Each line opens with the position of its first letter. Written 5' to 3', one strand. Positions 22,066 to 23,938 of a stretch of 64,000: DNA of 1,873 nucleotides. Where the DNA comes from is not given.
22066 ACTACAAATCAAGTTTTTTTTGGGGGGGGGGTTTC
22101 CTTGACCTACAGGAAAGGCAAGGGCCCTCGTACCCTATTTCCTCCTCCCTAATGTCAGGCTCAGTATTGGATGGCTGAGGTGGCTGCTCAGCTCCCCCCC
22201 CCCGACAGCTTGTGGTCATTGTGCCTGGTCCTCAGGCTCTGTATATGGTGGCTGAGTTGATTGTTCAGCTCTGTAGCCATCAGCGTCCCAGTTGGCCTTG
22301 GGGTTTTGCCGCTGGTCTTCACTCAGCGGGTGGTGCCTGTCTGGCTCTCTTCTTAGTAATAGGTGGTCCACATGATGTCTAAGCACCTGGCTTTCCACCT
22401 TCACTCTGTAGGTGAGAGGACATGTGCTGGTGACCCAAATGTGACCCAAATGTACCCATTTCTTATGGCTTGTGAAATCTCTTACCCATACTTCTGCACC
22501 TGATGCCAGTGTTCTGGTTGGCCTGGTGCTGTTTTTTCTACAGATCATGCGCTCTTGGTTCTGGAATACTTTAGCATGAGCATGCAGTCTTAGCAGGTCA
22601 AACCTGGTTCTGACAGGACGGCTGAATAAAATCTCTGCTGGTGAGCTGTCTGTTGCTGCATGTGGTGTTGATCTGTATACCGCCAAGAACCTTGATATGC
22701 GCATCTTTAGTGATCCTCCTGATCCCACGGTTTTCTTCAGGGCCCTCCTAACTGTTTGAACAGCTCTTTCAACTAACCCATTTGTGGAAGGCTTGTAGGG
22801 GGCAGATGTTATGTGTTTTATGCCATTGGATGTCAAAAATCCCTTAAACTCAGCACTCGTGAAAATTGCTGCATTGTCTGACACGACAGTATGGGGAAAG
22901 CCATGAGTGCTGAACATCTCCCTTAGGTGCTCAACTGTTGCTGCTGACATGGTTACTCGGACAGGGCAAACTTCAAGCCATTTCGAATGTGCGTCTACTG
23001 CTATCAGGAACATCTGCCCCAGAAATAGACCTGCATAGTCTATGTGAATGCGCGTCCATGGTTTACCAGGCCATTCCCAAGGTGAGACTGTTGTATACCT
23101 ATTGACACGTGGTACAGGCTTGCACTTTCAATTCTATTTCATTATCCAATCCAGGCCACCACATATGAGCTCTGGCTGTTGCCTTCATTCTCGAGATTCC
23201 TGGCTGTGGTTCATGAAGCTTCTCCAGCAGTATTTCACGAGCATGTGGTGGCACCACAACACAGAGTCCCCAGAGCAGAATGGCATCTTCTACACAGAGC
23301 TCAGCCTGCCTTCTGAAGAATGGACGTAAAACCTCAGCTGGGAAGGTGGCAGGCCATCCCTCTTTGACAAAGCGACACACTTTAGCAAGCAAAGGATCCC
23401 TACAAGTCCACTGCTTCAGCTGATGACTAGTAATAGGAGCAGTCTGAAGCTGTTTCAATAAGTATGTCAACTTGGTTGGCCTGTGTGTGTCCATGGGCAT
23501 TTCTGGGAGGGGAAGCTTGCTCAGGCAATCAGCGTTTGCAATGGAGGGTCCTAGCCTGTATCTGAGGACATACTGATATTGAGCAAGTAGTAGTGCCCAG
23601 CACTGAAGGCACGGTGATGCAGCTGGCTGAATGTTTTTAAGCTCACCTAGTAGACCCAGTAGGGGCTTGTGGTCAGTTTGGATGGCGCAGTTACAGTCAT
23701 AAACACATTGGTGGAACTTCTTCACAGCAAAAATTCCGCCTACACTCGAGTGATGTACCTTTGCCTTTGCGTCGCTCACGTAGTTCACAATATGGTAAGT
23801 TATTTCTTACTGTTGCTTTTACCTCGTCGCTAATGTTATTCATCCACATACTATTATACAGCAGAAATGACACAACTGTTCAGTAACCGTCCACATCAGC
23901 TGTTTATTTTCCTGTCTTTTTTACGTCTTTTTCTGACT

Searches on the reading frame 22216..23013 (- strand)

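Call 21: search_protein_families(library=pfam, proteins=[window:22216-23013:-], max_evalue=0.01)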
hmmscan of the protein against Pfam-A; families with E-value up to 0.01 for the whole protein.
window:22216-23013:- (265 aa): 2 families
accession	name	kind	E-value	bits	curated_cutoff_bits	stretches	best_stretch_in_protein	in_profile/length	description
PF00665.32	rve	-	1.7e-11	44.7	32.6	1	3-75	27-102/102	Integrase core domain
PF13683.12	rve_3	-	1.4e-05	25.2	26.5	1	63-95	1-33/67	Integrase core domain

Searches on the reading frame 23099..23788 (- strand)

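Call 21: search_protein_families(library=pfam, proteins=[window:23099-23788:-], max_evalue=0.01)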
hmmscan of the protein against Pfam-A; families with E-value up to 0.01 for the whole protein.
window:23099-23788:- (229 aa): 2 families
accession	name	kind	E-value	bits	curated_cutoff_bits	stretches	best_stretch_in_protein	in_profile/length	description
PF17921.7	Integrase_H2C2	-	3.8e-10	40.2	25.5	1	179-229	1-54/59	Integrase zinc binding domain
PF17917.7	RT_RNaseH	-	1.5e-05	25.5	24.8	1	19-71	58-105/105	RNase H-like domain found in reverse transcriptase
